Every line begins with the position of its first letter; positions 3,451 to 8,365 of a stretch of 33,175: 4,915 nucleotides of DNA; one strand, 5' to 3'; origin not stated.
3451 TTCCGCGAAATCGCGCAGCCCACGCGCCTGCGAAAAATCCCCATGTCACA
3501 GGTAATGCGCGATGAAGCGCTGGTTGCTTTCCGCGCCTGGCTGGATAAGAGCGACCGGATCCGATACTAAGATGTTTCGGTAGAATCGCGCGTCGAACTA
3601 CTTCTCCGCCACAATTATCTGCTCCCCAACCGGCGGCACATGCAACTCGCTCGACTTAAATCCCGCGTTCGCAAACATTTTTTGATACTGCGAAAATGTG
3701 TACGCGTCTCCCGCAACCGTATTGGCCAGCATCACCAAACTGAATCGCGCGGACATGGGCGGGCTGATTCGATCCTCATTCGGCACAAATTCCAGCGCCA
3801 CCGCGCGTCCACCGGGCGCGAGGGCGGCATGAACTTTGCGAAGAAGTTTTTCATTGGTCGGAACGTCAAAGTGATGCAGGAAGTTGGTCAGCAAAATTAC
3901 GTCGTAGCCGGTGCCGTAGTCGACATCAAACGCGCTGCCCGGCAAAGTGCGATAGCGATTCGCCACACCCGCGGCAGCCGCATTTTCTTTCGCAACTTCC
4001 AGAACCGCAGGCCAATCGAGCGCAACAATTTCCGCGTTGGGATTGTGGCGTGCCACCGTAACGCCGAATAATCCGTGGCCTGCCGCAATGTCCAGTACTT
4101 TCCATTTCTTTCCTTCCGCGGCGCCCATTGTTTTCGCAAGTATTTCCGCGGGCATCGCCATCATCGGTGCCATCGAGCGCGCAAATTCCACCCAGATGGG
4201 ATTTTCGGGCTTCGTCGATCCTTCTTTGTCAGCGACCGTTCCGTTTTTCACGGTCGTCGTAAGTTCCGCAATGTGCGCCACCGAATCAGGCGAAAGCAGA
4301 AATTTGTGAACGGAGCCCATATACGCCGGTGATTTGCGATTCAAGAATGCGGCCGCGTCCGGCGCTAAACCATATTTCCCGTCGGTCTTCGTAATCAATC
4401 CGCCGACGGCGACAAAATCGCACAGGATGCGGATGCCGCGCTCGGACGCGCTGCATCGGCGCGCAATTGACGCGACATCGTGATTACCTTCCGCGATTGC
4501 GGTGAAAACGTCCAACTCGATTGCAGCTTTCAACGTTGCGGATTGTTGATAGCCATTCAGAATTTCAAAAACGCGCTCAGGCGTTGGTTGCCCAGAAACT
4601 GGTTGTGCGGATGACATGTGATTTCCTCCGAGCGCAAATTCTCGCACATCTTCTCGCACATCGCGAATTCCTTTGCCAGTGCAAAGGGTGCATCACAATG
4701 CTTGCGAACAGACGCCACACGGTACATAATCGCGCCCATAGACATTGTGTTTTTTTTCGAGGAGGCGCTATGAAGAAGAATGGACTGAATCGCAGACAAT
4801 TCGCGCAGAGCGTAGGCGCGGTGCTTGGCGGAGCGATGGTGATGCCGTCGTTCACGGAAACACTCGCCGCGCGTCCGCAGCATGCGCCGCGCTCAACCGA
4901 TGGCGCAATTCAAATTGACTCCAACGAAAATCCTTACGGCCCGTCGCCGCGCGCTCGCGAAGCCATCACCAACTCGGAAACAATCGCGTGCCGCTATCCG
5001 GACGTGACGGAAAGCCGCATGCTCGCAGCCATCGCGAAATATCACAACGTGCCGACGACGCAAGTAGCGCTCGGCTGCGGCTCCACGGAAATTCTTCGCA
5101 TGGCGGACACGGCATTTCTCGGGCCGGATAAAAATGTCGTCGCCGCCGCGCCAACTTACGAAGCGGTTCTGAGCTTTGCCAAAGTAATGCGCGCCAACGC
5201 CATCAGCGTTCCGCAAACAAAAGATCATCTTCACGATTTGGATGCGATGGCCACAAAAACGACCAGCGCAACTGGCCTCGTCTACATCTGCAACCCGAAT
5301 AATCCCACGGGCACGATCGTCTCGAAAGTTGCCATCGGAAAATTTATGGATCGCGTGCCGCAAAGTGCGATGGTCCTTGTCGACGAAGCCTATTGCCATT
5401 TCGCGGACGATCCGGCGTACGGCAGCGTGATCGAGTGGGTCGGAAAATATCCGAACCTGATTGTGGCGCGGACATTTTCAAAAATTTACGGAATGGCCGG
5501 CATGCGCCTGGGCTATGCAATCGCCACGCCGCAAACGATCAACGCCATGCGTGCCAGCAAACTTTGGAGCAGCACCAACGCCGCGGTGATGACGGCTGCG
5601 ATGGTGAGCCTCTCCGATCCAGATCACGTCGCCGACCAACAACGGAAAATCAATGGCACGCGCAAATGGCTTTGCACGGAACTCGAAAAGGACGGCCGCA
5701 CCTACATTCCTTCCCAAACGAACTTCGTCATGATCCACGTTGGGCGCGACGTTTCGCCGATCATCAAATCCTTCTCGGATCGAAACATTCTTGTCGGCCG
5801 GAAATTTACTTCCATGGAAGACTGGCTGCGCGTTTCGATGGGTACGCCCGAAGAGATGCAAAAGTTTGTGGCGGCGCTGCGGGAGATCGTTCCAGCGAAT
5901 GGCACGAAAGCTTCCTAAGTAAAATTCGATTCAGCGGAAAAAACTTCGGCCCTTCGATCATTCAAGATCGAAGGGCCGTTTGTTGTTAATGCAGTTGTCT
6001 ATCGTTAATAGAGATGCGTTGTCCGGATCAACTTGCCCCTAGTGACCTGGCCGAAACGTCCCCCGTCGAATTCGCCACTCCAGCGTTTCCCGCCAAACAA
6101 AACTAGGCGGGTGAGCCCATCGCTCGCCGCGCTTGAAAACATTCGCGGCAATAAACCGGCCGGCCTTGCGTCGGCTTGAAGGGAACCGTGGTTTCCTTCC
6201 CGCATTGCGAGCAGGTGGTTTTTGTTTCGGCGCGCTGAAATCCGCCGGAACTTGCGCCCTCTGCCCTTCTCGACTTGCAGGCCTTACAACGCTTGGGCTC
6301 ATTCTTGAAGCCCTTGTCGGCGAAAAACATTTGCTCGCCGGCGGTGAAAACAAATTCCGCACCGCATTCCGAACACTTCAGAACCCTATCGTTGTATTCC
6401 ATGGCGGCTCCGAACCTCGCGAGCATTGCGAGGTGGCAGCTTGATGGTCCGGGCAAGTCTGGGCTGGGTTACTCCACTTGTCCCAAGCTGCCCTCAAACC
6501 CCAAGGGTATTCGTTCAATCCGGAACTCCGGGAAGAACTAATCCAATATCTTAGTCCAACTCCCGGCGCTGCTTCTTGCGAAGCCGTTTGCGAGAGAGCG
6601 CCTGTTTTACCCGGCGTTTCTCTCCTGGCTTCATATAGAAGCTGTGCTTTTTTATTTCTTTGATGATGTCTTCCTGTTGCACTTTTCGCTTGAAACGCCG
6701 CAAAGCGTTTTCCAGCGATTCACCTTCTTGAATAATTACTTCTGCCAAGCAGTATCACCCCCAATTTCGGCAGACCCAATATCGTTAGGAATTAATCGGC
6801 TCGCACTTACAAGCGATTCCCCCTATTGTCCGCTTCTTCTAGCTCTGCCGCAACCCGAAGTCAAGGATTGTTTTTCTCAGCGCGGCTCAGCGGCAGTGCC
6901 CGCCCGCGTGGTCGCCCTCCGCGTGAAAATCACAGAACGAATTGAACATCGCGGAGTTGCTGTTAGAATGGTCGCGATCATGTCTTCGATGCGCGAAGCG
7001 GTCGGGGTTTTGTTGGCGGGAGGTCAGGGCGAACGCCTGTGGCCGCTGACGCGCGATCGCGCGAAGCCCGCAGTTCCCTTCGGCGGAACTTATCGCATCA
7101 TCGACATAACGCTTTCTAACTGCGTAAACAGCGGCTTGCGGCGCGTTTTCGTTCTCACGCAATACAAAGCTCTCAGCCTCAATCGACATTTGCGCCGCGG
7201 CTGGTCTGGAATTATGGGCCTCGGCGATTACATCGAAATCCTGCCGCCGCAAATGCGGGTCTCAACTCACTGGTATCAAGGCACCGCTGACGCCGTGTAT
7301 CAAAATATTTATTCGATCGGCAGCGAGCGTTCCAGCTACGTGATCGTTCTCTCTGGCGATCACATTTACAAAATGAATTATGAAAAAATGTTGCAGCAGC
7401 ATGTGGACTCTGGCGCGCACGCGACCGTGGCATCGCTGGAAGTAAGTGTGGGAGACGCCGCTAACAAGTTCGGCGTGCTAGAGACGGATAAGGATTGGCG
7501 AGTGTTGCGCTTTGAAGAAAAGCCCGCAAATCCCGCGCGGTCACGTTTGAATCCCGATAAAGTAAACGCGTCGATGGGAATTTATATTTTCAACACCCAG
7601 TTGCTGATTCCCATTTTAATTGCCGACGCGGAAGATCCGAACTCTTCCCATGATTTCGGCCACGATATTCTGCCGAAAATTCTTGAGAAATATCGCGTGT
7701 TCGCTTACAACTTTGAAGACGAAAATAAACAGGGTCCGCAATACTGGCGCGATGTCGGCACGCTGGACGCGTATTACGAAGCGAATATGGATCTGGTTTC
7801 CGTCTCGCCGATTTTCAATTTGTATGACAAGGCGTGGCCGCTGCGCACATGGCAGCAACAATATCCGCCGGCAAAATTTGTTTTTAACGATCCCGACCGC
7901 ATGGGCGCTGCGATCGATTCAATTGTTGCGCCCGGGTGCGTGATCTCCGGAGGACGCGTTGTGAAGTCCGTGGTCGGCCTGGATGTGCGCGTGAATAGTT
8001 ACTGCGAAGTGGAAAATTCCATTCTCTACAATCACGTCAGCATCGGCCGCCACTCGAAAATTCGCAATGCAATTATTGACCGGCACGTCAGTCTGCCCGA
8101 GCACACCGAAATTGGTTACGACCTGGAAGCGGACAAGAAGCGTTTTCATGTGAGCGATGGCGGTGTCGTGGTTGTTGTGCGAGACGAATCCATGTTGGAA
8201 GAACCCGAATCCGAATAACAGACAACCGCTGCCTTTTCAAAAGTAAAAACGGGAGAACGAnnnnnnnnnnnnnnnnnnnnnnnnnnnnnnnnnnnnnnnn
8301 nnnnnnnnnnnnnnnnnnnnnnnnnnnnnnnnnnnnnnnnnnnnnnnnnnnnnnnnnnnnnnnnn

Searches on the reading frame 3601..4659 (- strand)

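Call 70: search_protein_families(library=pfam, proteins=[window:3601-4659:-], max_evalue=0.001)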
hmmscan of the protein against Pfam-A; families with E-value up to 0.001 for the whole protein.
window:3601-4659:- (353 aa): 10 families
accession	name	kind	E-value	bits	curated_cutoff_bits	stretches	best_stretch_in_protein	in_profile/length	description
PF00891.24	Methyltransf_2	-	2.5e-16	60.1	22.3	1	187-335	65-210/210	O-methyltransferase domain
PF08242.18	Methyltransf_12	-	8.4e-13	49.3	30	1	189-285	1-97/98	Methyltransferase domain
PF13649.12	Methyltransf_25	-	1.3e-12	48.7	27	1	188-284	1-97/97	Methyltransferase domain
PF08100.18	Dimerisation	-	1.9e-12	47.3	25.6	1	24-107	3-92/93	O-methyltransferase dimerisation domain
PF13847.12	Methyltransf_31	-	3.2e-11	43.6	27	1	184-330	3-142/145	Methyltransferase domain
PF08241.18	Methyltransf_11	-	1.6e-08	35.5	21.2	1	189-287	1-94/95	Methyltransferase domain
PF13489.12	Methyltransf_23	-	6.8e-08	32.8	27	1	180-335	18-160/164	Methyltransferase domain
PF05175.20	MTS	-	1.1e-07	32.1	23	1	171-286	20-136/170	Methyltransferase small domain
PF01209.24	Ubie_methyltran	-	1.7e-05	24.7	20.1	1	175-293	40-156/233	ubiE/COQ5 methyltransferase family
PF10294.15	Methyltransf_16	-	3.5e-05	24.1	21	1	175-231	37-93/174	Lysine methyltransferase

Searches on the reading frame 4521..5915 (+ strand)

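Call 70: search_protein_families(library=pfam, proteins=[window:4521-5915:+], max_evalue=0.001)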
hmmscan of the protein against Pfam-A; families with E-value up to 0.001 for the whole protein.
window:4521-5915:+ (465 aa): 4 families
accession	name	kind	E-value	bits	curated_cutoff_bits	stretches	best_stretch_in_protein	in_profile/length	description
PF00155.27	Aminotran_1_2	-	4.4e-54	184.5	19.7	1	130-453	4-361/361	Aminotransferase class I and II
PF01053.26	Cys_Met_Meta_PP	-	0.00013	21.1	27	0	158-292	48-177/381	Cys/Met metabolism PLP-dependent enzyme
PF04864.19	Alliinase_C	-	0.00026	20.4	22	1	184-340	71-213/363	Allinase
PF00266.25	Aminotran_5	-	0.00068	19.1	21.5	0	173-290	54-177/371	Aminotransferase class-V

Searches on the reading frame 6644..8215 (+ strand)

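Call 70: search_protein_families(library=pfam, proteins=[window:6644-8215:+], max_evalue=0.001)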
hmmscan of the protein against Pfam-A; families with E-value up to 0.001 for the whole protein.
window:6644-8215:+ (524 aa): 5 families
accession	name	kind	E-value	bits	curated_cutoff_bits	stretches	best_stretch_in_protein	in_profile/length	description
PF00483.29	NTP_transferase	-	3e-64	217.4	21.2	1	121-384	2-242/245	Nucleotidyl transferase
PF24894.1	Hexapep_GlmU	-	1.4e-39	134.8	23.3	1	408-511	1-104/104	GlmU-like, C-terminal hexapeptide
PF25247.1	LbH_GLGC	-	1.6e-10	41.5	27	2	425-461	15-51/135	GLGC left-handed parallel beta-helix domain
PF25084.1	LbH_EIF2B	-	9e-08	32.5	54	1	430-490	26-87/105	EIF2B subunit epsilon LbH domain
PF12804.13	NTP_transf_3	-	1e-05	26.2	27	1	121-264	1-122/160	MobA-like NTP transferase domain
